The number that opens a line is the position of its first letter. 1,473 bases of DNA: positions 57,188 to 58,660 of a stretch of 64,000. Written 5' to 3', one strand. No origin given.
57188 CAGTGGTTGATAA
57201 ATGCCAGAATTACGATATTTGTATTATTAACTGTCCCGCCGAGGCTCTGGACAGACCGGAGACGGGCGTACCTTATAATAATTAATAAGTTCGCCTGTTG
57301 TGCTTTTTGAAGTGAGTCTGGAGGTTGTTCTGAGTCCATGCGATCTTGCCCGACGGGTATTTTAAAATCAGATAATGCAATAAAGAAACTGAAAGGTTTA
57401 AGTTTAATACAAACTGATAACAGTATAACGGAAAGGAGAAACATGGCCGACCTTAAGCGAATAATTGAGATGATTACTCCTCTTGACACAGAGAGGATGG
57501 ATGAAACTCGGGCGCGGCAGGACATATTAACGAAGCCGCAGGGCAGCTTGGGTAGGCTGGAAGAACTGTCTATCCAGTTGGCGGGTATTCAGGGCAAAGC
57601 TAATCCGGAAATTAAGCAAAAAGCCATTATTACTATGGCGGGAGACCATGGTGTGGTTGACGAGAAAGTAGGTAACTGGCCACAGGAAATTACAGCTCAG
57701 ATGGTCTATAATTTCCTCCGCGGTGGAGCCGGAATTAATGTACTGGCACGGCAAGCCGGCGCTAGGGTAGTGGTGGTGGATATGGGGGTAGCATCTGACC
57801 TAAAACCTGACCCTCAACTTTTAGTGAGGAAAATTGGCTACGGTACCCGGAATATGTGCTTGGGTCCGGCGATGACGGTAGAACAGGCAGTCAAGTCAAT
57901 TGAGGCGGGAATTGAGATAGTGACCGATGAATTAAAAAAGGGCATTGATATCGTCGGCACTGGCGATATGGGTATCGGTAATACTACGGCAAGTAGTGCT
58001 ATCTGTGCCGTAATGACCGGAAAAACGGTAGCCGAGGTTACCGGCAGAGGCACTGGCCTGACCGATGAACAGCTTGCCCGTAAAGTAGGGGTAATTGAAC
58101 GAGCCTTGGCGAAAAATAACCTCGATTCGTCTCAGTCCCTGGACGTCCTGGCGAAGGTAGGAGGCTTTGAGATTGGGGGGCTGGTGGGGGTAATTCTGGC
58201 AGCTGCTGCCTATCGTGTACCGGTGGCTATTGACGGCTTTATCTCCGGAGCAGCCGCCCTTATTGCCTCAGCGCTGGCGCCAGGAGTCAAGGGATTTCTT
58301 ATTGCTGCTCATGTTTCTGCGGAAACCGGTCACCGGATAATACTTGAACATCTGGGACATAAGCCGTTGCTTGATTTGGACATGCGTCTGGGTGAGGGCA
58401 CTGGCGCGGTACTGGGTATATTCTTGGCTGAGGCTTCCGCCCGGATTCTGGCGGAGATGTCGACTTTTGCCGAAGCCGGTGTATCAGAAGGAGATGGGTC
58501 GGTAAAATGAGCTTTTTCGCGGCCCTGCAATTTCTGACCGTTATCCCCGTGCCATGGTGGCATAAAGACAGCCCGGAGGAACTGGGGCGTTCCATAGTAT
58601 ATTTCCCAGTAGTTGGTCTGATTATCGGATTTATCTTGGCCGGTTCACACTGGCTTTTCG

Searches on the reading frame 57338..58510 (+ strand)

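Call 67: search_protein_families(library=pfam, proteins=[window:57338-58510:+], max_evalue=0.00001)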
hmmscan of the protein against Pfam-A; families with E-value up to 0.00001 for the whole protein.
window:57338-58510:+ (390 aa): 1 family
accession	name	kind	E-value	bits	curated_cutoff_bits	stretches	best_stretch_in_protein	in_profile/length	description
PF02277.22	DBI_PRT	-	5.3e-136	453.6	22.6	1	46-382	1-329/329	Phosphoribosyltransferase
